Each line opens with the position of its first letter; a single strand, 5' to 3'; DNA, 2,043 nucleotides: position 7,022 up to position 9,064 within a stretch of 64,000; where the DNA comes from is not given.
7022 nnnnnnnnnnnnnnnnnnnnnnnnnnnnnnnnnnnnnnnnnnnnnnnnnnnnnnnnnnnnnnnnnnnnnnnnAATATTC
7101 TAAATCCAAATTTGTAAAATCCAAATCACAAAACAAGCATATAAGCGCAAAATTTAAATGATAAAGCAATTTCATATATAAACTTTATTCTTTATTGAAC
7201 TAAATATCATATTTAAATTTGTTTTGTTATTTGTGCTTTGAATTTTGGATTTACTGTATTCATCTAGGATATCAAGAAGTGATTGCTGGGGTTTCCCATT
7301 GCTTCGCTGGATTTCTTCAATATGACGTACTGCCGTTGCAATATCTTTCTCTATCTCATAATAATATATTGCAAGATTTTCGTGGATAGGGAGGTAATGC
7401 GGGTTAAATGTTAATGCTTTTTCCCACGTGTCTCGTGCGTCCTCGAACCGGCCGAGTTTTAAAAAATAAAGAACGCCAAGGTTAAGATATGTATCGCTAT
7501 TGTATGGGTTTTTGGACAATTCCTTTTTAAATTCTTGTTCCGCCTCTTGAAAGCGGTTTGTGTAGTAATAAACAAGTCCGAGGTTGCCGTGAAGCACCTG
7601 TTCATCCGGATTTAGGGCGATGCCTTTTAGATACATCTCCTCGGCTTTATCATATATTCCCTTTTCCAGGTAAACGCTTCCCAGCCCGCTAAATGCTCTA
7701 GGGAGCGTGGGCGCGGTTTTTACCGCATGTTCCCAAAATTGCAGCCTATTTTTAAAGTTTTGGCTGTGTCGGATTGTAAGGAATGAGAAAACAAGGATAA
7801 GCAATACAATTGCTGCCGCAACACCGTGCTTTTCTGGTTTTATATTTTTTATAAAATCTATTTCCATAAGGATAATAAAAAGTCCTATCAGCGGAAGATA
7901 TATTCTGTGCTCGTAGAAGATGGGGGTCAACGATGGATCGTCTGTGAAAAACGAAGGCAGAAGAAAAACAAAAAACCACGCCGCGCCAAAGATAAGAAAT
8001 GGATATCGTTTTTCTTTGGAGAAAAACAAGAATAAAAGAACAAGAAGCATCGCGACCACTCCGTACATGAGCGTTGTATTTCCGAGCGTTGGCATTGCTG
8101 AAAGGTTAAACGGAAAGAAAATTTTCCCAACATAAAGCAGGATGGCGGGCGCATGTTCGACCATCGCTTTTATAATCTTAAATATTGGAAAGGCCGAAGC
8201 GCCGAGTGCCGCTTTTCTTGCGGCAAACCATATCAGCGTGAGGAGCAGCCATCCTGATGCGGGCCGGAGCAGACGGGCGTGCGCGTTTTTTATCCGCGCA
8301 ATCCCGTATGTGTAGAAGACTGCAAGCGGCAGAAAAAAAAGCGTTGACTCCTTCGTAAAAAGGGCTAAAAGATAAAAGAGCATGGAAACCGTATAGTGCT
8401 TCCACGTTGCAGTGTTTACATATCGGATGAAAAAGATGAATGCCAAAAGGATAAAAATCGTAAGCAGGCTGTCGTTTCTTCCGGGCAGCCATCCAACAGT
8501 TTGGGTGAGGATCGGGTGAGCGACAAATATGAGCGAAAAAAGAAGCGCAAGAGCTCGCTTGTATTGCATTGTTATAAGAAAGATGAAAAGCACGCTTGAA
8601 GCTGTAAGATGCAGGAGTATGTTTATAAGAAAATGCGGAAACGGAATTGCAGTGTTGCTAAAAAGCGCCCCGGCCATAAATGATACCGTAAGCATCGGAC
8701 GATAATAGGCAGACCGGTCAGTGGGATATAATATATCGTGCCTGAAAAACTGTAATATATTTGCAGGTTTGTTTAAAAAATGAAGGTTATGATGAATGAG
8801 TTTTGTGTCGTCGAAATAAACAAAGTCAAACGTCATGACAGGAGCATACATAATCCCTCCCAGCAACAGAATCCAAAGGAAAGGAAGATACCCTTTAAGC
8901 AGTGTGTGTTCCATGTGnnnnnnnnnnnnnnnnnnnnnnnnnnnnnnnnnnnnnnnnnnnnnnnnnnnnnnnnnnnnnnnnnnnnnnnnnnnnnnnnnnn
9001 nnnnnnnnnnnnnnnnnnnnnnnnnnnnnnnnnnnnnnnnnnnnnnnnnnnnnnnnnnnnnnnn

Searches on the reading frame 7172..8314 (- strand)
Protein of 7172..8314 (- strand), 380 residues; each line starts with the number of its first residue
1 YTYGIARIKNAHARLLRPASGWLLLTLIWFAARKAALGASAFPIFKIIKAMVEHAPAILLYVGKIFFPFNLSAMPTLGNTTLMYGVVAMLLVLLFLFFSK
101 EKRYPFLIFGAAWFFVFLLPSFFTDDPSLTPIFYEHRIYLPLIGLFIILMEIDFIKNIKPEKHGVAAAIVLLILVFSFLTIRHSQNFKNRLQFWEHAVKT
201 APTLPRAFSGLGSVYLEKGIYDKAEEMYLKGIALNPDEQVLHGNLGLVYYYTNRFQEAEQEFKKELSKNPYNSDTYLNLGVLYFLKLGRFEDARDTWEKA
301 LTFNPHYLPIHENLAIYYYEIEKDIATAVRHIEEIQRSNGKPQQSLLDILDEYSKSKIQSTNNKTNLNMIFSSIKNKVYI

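Call 40: search_protein_families(library=pfam, proteins=[window:7172-8314:-], max_evalue=0.1)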
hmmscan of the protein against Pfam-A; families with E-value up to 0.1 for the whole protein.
window:7172-8314:- (380 aa): 20 families
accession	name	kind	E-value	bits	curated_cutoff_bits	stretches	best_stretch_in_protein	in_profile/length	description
PF13431.12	TPR_17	-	5.1e-18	64.2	24.4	2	262-294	2-33/34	Tetratricopeptide repeat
PF07719.23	TPR_2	-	3.5e-17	61.5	27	3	242-272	4-34/34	Tetratricopeptide repeat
PF00515.34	TPR_1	-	5.2e-17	61.3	27.8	3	205-237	1-33/34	Tetratricopeptide repeat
PF13414.12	TPR_11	-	7.9e-14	51.5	26.8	3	212-250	1-39/42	TPR repeat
PF13181.12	TPR_8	-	1.2e-12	47.4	25.7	2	207-237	3-33/34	Tetratricopeptide repeat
PF13424.12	TPR_12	-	5.4e-11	43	30.1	2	206-264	4-70/77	Tetratricopeptide repeat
PF13428.12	TPR_14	-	1.2e-10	41.4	23.5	1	283-315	10-42/44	Tetratricopeptide repeat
PF14559.12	TPR_19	-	1.4e-09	38.6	25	1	253-296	5-47/68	Tetratricopeptide repeat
PF13432.12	TPR_16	-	2.6e-09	37.8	32.7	1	245-302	3-59/65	Tetratricopeptide repeat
PF13176.12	TPR_7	-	2.3e-08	33.9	27.9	1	207-237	1-33/36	Tetratricopeptide repeat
PF13374.12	TPR_10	-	9.5e-08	32.3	27.5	0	244-262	7-25/42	Tetratricopeptide repeat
PF13174.12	TPR_6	-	5.5e-06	27.1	26.3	0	274-302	1-28/33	Tetratricopeptide repeat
PF23914.1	TPR_CcmH_CycH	-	0.0016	18.8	42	0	211-304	56-151/158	Cytochrome c-type biogenesis protein H TPR domain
PF25062.1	ARM_TT21_N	-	0.0018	18.5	40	0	256-334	83-161/222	Tetratricopeptide repeat protein 21 N-terminal ARM repeat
PF25063.1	ARM_TT21_C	-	0.0029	17.9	35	1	170-312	57-202/209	Tetratricopeptide repeat protein 21 C-terminal ARM domain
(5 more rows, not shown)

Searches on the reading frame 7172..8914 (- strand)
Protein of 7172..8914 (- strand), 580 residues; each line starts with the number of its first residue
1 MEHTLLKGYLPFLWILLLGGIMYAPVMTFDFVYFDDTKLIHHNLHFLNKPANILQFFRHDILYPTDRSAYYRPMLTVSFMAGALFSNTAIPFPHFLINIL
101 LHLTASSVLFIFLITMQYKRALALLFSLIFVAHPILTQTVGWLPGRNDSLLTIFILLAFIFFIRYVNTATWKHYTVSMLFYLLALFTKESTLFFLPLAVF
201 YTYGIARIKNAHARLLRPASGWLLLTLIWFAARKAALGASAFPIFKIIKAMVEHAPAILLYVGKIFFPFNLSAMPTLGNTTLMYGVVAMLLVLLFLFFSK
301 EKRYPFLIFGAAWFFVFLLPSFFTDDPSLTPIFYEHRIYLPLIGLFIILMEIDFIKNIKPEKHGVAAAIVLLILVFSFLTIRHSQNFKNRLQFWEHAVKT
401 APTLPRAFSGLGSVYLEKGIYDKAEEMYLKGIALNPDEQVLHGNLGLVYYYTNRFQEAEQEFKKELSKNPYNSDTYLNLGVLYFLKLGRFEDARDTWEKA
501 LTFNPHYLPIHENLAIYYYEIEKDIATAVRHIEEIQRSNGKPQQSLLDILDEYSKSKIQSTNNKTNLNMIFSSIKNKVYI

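Call 4: search_protein_families(library=pfam, proteins=[window:7172-8914:-], max_evalue=0.01)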
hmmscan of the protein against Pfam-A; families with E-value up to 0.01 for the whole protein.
window:7172-8914:- (580 aa): 15 families
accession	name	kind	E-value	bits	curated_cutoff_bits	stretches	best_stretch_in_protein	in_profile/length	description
PF13431.12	TPR_17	-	3.5e-17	61.6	24.4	1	462-494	2-33/34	Tetratricopeptide repeat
PF00515.34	TPR_1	-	1.4e-16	60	27.8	2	405-437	1-33/34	Tetratricopeptide repeat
PF07719.23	TPR_2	-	2.3e-15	55.8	27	2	442-472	4-34/34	Tetratricopeptide repeat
PF13181.12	TPR_8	-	2.5e-12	46.3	25.7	1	407-437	3-33/34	Tetratricopeptide repeat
PF13414.12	TPR_11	-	1.4e-11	44.4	26.8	2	412-450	1-39/42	TPR repeat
PF13424.12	TPR_12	-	7.6e-11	42.5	30.1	2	442-502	6-73/77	Tetratricopeptide repeat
PF13428.12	TPR_14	-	7.7e-10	38.9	23.5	0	483-515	10-42/44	Tetratricopeptide repeat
PF14559.12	TPR_19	-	5.8e-09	36.6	25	1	453-495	5-46/68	Tetratricopeptide repeat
PF13432.12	TPR_16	-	8.8e-09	36.1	32.7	1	445-502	3-59/65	Tetratricopeptide repeat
PF13176.12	TPR_7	-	9.5e-08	32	27.9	0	407-437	1-33/36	Tetratricopeptide repeat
PF13374.12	TPR_10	-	4.9e-07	30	27.5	0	444-462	7-25/42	Tetratricopeptide repeat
PF13174.12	TPR_6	-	3.3e-05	24.7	26.3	0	474-502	1-28/33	Tetratricopeptide repeat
PF23914.1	TPR_CcmH_CycH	-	0.0067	16.7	42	0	411-504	56-151/158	Cytochrome c-type biogenesis protein H TPR domain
PF25063.1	ARM_TT21_C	-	0.0082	16.5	35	0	370-512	57-202/209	Tetratricopeptide repeat protein 21 C-terminal ARM domain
PF25062.1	ARM_TT21_N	-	0.0094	16.1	40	0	456-535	83-162/222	Tetratricopeptide repeat protein 21 N-terminal ARM repeat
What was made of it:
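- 7172..8914 (-): Polytopic membrane protein (about 9 TM, 'FVYFDD' after TM1) with a C-terminal TPR domain. Putative TMTC-like GT-C, not verified. TPR hits (call 4).
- A TPR-fused candidate (7172) recalls TMTC (call 4).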

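Call 10: search_protein_families(library=ncbifam, proteins=[window:7172-8914:-], max_evalue=0.001)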
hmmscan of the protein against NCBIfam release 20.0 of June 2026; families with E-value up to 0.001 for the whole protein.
window:7172-8914:- (580 aa): 16 families
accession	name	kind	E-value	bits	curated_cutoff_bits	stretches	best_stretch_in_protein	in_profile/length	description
TIGR02521.1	type_IV_pilW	equivalog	2.9e-16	59.7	154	1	394-546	54-206/234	type IV pilus biogenesis/stability protein PilW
NF040959.1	MamA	equivalog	1.7e-13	50.5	200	2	384-464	118-198/204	magnetosome protein MamA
NF033762.1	social_mot_Tgl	equivalog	2.3e-12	46.8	225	1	441-520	33-112/252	social motility TPR repeat lipoprotein Tgl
NF008391.2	PRK11189.1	equivalog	1.1e-11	44.8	250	2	395-469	89-163/297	lipoprotein NlpI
TIGR02917.1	PEP_TPR_lipo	equivalog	2.1e-11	42.5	312.2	1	373-550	436-608/899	XrtA/PEP-CTERM system TPR-repeat protein PrsT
NF047371.1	FlcA_CTERM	equivalog_domain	4.8e-07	28.6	300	1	402-501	435-534/646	periplasmic flagellar collar protein FlcA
NF033920.0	C39_PA2778_fam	equivalog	1.6e-06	27.7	150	1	381-467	166-252/255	PA2778 family cysteine peptidase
TIGR00990.1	3a0801s09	subfamily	2.2e-06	26.6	757.25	1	418-523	344-448/615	mitochondrial import receptor subunit TOM70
NF033758.1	gliding_GltE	equivalog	3.2e-06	26.4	225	1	397-518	214-334/411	adventurous gliding motility TPR repeat lipoprotein GltE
NF047507.1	TPR_BatC_Lepto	exception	6.7e-06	25.7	175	0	450-574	69-194/214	TPR repeat-containing protein BatC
NF002725.1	PRK02603.1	equivalog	2e-05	24.6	143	0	409-461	76-128/173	photosystem I assembly protein Ycf3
TIGR00540.1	TPR_hemY_coli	hypoth_equivalog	5.3e-05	22.1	142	0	388-464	309-384/385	heme biosynthesis-associated TPR protein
NF007692.0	PRK10370.1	equivalog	7.4e-05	22.4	306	0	384-452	60-128/206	heme lyase NrfEFG subunit NrfG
TIGR03939.1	PGA_TPR_OMP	equivalog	0.00024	19.4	366.65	0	435-515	391-470/800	poly-beta-1,6 N-acetyl-D-glucosamine export porin PgaA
NF052312.1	T9SS_PorW_SprE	equivalog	0.00031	19.5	250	0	382-472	267-361/716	type IX secretion system periplasmic lipoprotein PorW/SprE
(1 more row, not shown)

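Call 30: search_solved_structures(query=window:7172-8914:-, max_evalue=0.01)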
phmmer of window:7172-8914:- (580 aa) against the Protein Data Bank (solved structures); distinct sequences matched with E-value up to 0.01: 127 (the best 60 are shown).
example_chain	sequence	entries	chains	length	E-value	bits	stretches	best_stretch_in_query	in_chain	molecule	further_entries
9qhb_A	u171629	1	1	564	2.5e-50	175.3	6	389-520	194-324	Engineered tetratricopeptide repeat protein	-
9qhc_A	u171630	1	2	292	5.8e-35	124.5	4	392-519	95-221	Engineered tetratricopeptide repeat protein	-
7ntf_A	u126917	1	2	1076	1.6e-30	109.9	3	392-514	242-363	Isoform 1 of UDP-N-acetylglucosamine--peptide N-acetylglucosaminyltransferase 110 kDa subu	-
7yea_A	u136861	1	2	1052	1.6e-30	109.9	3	392-514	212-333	UDP-N-acetylglucosamine--peptide N-acetylglucosaminyltransferase 110 kDa subunit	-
7yeh_B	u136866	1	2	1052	1.6e-30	109.9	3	393-514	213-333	UDP-N-acetylglucosamine--peptide N-acetylglucosaminyltransferase 110 kDa subunit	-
8bu0_A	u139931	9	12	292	5e-29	104.9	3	389-513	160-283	Consensus tetratricopeptide repeat protein | Crystal structure of an 8-repeat consensus TPR superhelix with Zinc. | Monomer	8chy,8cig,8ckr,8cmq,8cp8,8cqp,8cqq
1w3b_A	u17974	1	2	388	1.2e-28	103.7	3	392-514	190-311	UDP-N-ACETYLGLUCOSAMINE--PEPTIDE N-ACETYLGLUCOSAMINYLTRANSFERASE 110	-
6eou_A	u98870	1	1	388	4.3e-28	101.8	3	392-514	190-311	UDP-N-acetylglucosamine--peptide N-acetylglucosaminyltransferase 110 kDa subunit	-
7y4i_A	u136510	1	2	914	4.4e-19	72.1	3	387-513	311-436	Probable UDP-N-acetylglucosamine--peptide N-acetylglucosaminyltransferase SPINDLY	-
8dtf_A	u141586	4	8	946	5.6e-19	71.7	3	387-513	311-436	Probable UDP-N-acetylglucosamine--peptide N-acetylglucosaminyltransferase SPINDLY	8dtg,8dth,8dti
7obi_A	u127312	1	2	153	4.9e-18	68.6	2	406-506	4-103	CTPR-rv4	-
8ch0_A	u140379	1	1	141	1.3e-12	50.7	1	406-506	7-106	Consensus tetratricopeptide repeat protein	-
2fo7_A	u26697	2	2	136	1.6e-12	50.4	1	407-506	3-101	SYNTHETIC CONSENSUS TPR PROTEIN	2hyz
1na0_A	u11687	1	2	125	2.2e-12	50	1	406-514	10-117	designed protein CTPR3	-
6b85_J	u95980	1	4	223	3e-11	46.2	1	324-512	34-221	TMHC4_R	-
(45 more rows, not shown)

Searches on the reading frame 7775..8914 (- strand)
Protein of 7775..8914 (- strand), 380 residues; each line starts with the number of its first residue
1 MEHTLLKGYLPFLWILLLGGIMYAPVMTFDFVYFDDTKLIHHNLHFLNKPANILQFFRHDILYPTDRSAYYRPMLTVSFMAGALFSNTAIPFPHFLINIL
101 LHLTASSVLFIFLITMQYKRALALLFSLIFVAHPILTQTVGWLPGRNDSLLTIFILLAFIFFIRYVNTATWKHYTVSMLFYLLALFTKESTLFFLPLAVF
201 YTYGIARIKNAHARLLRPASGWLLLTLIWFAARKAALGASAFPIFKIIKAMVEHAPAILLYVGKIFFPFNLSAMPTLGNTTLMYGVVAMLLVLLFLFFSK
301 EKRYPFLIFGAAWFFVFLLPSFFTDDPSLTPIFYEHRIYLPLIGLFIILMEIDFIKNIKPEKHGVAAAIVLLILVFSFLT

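Call 73: search_protein_families(library=pfam, proteins=[window:7775-8914:-], max_evalue=10)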
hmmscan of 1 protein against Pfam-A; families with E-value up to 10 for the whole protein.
window:7775-8914:- (380 aa): 1 family
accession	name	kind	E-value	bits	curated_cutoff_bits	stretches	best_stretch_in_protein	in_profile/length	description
PF13231.12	PMT_2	-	1.7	9.3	26.1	1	104-228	32-150/160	Dolichyl-phosphate-mannose-protein mannosyltransferase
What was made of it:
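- Tried and rejected: The repeat gave only a sub-threshold PMT_2 hit (call 73).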
